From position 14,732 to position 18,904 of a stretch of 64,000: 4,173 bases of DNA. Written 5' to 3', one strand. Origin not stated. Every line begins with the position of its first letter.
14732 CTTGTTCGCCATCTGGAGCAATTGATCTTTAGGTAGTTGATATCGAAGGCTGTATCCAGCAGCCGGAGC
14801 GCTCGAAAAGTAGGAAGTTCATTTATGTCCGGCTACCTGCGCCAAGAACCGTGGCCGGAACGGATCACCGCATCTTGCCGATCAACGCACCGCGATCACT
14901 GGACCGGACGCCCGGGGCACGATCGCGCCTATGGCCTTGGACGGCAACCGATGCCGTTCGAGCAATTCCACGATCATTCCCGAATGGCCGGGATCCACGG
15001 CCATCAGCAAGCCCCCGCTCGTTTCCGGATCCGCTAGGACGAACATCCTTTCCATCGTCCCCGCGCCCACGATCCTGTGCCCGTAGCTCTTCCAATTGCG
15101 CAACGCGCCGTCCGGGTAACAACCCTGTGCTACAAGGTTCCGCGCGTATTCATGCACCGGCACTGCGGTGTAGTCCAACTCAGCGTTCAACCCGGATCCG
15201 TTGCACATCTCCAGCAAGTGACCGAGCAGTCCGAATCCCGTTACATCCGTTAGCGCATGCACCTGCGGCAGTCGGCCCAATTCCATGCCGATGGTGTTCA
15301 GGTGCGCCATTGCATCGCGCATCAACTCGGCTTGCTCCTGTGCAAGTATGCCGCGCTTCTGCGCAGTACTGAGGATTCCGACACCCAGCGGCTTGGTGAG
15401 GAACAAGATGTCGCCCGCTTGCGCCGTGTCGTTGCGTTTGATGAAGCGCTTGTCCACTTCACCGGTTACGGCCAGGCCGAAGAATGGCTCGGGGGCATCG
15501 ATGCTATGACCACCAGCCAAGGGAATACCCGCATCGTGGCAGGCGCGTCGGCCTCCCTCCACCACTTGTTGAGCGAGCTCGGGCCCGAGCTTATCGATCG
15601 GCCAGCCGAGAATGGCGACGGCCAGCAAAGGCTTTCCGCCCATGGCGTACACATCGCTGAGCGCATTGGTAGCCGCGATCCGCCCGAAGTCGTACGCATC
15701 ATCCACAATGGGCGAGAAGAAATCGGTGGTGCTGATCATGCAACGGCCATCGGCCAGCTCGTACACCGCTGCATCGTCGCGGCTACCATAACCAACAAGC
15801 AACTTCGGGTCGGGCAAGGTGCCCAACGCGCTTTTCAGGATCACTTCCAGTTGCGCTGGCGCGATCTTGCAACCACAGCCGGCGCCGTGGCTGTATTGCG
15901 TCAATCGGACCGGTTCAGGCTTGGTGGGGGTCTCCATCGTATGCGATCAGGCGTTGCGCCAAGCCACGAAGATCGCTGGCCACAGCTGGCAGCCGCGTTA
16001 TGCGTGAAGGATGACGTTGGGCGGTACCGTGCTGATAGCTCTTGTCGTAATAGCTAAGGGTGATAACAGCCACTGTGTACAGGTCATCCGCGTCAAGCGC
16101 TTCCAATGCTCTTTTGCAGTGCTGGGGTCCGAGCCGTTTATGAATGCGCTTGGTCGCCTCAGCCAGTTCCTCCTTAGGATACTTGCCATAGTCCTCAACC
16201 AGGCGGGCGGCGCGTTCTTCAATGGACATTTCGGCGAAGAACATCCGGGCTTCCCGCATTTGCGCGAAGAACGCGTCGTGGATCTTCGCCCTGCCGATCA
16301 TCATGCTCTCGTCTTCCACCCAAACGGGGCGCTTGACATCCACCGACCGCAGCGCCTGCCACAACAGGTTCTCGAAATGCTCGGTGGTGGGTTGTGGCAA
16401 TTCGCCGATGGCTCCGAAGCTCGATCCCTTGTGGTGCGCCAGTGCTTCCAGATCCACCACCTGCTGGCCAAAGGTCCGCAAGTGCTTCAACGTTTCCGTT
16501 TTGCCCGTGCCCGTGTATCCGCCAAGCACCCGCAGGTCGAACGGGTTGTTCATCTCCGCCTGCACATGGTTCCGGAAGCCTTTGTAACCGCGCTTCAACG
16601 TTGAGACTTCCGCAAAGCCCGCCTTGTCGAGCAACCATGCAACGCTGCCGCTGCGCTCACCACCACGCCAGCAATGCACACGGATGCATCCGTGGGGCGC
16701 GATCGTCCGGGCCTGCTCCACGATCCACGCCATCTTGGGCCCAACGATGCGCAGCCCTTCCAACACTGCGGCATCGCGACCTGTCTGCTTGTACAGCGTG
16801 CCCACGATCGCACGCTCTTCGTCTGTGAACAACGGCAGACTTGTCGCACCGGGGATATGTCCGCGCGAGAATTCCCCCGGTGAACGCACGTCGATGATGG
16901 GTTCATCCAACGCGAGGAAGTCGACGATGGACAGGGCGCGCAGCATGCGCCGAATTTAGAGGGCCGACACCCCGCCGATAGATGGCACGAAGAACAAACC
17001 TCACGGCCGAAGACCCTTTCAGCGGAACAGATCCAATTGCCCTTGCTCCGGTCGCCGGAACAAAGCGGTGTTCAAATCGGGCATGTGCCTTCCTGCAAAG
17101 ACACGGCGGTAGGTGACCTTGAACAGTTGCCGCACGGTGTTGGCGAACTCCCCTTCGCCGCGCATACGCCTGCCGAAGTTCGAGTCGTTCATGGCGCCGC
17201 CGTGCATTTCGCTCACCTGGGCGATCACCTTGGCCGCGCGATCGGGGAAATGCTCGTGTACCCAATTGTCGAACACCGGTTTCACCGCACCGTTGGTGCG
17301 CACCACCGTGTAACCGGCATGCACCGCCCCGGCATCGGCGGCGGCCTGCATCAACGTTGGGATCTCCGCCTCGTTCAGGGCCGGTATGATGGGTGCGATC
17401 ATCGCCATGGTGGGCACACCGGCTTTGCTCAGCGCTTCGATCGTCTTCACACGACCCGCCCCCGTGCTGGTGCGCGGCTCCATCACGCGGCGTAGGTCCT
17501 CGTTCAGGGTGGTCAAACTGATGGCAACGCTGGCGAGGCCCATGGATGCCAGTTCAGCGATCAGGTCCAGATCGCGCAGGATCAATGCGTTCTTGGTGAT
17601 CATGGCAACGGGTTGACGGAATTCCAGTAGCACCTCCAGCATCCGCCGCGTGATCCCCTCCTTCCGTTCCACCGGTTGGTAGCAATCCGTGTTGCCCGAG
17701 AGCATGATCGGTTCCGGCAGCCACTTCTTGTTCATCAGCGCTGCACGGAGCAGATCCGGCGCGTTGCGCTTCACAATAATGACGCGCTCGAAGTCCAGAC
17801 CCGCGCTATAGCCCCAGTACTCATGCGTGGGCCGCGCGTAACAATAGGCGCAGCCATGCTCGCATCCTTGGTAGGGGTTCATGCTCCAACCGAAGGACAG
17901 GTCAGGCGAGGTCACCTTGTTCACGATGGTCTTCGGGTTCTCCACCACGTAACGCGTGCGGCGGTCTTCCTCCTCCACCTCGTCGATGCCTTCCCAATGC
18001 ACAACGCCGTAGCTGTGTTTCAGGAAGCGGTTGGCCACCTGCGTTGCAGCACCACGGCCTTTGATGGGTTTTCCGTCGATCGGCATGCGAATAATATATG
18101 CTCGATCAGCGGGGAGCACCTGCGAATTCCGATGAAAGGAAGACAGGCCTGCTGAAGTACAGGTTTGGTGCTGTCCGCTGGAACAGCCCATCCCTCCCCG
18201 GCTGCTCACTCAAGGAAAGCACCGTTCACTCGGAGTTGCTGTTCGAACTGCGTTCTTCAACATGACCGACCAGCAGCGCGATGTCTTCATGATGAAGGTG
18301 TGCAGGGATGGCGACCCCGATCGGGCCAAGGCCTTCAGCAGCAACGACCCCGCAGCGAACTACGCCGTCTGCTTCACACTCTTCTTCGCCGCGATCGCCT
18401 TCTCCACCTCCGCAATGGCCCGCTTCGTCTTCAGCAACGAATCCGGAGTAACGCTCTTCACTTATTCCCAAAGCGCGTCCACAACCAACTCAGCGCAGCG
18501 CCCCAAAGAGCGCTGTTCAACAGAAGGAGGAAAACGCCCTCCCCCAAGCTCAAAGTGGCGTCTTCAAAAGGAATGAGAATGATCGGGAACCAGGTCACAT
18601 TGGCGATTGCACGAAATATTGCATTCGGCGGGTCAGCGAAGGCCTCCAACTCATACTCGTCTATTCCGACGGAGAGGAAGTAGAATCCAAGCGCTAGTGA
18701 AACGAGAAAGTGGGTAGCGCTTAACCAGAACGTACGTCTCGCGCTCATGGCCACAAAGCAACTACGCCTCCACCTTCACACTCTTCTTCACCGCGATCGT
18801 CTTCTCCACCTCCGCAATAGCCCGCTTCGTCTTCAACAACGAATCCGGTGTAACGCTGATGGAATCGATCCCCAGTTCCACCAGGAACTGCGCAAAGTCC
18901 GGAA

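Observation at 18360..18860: About 95-bp duplicate of the ppsA 3' end bracketing a lower-GC small membrane ORF, an insertion signature at a gene's 3' terminus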

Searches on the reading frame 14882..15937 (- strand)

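Call 78: search_protein_families(library=pfam, proteins=[window:14882-15937:-], max_evalue=0.0001)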
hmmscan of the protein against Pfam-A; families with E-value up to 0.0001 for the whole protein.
window:14882-15937:- (351 aa): 2 families
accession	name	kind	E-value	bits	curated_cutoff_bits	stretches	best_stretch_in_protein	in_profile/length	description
PF00586.29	AIRS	-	1.2e-26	93.7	24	1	54-161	2-112/112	AIR synthase related protein, N-terminal domain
PF02769.27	AIRS_C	-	1.3e-20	74.6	23.1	1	173-344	1-150/156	AIR synthase related protein, C-terminal domain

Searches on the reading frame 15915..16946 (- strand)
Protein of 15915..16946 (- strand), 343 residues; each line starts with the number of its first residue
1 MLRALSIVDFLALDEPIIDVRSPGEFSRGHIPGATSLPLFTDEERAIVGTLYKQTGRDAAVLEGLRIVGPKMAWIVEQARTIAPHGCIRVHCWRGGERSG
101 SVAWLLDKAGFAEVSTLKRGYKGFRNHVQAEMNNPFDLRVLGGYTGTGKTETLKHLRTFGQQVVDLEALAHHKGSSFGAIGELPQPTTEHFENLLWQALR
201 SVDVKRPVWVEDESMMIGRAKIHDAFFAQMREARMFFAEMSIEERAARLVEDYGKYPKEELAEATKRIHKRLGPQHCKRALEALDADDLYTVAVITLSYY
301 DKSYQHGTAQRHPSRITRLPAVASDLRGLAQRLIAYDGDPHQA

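Call 78: search_protein_families(library=pfam, proteins=[window:15915-16946:-], max_evalue=0.0001)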
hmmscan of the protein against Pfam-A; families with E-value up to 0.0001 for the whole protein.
window:15915-16946:- (343 aa): 1 family
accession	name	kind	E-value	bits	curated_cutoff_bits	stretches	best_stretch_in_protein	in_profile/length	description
PF00581.25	Rhodanese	-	1.5e-11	45.1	22.2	1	16-126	15-101/102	Rhodanese-like domain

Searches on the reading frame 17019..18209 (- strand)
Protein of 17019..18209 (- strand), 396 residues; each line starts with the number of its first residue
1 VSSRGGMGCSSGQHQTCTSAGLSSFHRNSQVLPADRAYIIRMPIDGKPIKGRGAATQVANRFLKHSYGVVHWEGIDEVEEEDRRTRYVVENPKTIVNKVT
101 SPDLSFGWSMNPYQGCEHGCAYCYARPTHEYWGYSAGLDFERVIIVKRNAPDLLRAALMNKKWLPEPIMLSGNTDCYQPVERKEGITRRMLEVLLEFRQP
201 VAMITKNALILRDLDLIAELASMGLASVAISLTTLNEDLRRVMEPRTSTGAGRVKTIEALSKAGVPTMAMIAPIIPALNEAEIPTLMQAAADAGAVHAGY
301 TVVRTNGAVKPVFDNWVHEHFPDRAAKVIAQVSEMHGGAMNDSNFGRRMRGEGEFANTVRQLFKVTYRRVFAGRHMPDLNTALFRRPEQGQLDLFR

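Call 6: search_protein_families(library=pfam, proteins=[window:17019-18209:-], max_evalue=0.01)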
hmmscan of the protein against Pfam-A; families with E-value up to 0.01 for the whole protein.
window:17019-18209:- (396 aa): 1 family
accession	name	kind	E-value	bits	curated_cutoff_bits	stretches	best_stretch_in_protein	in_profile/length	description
PF04055.27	Radical_SAM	-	1.1e-16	61.9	29.5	1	110-288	1-164/166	Radical SAM superfamily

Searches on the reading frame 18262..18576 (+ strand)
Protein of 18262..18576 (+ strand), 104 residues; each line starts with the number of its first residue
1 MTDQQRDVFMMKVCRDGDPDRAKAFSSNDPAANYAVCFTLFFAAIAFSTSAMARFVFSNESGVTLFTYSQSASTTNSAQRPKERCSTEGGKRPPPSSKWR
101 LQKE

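Call 6: search_protein_families(library=pfam, proteins=[window:18262-18576:+], max_evalue=0.01)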
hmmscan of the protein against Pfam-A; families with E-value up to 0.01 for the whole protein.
window:18262-18576:+ (104 aa): 0 families

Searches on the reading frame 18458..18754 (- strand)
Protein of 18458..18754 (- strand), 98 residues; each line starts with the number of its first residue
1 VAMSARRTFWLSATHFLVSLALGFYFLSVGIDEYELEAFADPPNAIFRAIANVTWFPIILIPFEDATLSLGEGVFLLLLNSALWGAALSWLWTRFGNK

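Call 6: search_protein_families(library=pfam, proteins=[window:18458-18754:-], max_evalue=0.01)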
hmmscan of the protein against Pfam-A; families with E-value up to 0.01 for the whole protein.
window:18458-18754:- (98 aa): 0 families

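Call 9: find_homologous_proteins(query=window:18458-18754:-, max_evalue=0.01)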
Query window:18458-18754:-: 4 candidates shared short words with the query, none scored E <= 0.01.

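Call 16: find_related_loci(query=window:18458-18754:-, collection=metagenome_contigs, flank=6000)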
Query window:18458-18754:- (98 aa) in metagenome_contigs; peptide patterns used: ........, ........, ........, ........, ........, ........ (x = any residue, [..] = any of these).
600 stretches matched a pattern, but none encodes a relative of the query by tblastn (E <= 1e-3).

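Call 17: find_related_loci(query=window:18458-18754:-, collection=viral_contigs, flank=5000)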
Query window:18458-18754:- (98 aa) in viral_contigs; peptide patterns used: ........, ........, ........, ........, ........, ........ (x = any residue, [..] = any of these).
28 stretches matched a pattern, but none encodes a relative of the query by tblastn (E <= 1e-3).

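Call 30: search_protein_representatives(protein=window:18458-18754:-)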
Query: 98 residues. Proteins with E-value up to 0.001 (for the whole library): 3; up to 1e-10: 0; up to 1e-30: 0. The best 3 are listed.
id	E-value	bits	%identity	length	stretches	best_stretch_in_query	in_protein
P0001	6.0e-05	40.0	37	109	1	10-91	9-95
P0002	1.7e-04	38.6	34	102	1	5-95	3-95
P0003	7.8e-04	36.5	-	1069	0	-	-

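Call 33: find_homologous_proteins(query=A2, max_evalue=0.01)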
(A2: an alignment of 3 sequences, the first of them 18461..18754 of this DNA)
Query A2 (3 sequences) (98 aa, profile of the alignment): 2 proteins with E <= 0.01 among 219 candidates.
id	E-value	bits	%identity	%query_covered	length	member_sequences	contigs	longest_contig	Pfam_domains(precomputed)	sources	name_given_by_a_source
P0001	1.1e-42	162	34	84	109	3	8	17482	-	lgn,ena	-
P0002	1.5e-42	162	33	98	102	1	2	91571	-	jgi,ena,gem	-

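Call 34: find_encoding_contigs(protein=P0002, flank=8000, max_places=4)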
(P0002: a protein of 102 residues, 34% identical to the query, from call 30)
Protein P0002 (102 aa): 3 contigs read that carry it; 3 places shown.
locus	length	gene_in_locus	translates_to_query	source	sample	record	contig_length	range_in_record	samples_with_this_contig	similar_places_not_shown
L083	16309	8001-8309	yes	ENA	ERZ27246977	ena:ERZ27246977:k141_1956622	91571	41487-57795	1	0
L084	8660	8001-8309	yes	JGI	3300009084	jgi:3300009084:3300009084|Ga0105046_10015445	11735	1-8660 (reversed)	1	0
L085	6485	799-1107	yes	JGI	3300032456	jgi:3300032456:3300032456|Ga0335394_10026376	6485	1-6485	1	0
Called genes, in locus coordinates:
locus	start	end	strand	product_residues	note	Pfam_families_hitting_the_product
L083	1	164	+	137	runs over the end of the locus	-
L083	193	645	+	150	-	PF08818:DUF1801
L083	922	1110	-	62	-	-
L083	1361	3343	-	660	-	PF01839:FG-GAP (faint), PF13517:FG-GAP_3, PF07593:UnbV_ASPIC, PF18962:Por_Secre_tail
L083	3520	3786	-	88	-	PF18962:Por_Secre_tail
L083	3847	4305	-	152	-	PF00583:Acetyltransf_1, PF13673:Acetyltransf_10, PF13508:Acetyltransf_7, PF08445:FR47 (weak)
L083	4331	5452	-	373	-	PF04055:Radical_SAM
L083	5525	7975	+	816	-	PF01326:PPDK_N, PF00391:PEP-utilizers, PF02896:PEP-utilizers_C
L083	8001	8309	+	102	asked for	-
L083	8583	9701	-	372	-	PF00512:HisKA, PF02518:HATPase_c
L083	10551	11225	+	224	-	PF09601:DUF2459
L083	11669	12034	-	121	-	PF08327:AHSA1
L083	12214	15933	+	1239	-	PF13517:FG-GAP_3, PF01839:FG-GAP (weak), PF24595:DUF7619, PF18962:Por_Secre_tail (weak)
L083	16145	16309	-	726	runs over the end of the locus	PF00082:Peptidase_S8, PF18962:Por_Secre_tail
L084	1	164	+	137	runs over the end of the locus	-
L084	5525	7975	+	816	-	PF01326:PPDK_N, PF00391:PEP-utilizers, PF02896:PEP-utilizers_C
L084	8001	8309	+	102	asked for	-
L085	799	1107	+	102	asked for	-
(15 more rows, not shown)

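Call 35: find_encoding_contigs(protein=P0001, flank=8000, max_places=6)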
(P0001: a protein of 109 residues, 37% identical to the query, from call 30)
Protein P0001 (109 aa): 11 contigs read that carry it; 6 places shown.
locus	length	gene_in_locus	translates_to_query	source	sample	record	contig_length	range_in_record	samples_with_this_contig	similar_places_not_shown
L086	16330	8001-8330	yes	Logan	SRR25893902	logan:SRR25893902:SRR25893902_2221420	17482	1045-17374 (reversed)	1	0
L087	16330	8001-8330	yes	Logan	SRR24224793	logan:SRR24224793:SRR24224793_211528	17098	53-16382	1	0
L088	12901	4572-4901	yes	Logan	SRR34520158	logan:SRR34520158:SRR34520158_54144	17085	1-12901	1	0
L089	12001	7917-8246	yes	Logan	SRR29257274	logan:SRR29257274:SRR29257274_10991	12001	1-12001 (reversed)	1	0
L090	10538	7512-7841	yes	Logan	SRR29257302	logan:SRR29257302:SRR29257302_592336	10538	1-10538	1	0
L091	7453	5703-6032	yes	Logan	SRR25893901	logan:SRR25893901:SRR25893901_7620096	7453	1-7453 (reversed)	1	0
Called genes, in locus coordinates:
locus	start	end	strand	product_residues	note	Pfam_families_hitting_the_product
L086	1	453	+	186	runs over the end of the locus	?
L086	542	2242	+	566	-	PF00575:S1 (weak), PF17092:PCB_OB (faint), PF21710:Spt6_S1 (faint), PF00575:S1, PF23459:S1_RRP5, PF00575:S1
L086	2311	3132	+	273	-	PF00574:CLP_protease (faint), PF25145:NfeD1b_N, PF01343:Peptidase_S49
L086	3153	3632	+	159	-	PF11969:DcpS_C, PF01230:HIT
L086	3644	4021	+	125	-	PF06305:LapA_dom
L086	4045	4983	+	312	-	PF16881:LIAS_N, PF04055:Radical_SAM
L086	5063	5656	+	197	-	-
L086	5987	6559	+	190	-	PF12158:DUF3592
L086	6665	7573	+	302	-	PF11617:Cu-binding_MopE (faint)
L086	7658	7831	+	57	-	-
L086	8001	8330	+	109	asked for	-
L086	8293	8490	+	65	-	-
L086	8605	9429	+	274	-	PF02517:Rce1-like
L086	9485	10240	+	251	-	-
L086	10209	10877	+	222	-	-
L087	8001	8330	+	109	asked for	-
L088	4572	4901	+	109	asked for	-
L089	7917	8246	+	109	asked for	-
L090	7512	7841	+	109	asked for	-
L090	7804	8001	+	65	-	-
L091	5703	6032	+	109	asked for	-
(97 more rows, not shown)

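Call 75: predict_structure(alignment_id=A2)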
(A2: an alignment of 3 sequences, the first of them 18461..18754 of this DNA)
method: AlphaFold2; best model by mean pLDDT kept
length: 98 residues; sequences in the alignment: 3
mean_pLDDT: 64.5   pTM: 0.48
mean pLDDT of the five models: 64.5, 63.8, 63.2, 62.3, 61.6
residues with pLDDT >= 90: 0; 70-90: 39; 50-70: 54; < 50: 5
segments of 3 or more residues with pLDDT < 50: none
pLDDT, mean of each block of 10 residues (from residue 1): 68 71 68 56 57 60 59 71 72 60
secondary structure, 60 per line:
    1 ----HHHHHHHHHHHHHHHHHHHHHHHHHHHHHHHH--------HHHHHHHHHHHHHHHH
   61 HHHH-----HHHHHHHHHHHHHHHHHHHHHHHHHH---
elements in order: H5-36 H45-64 H70-95
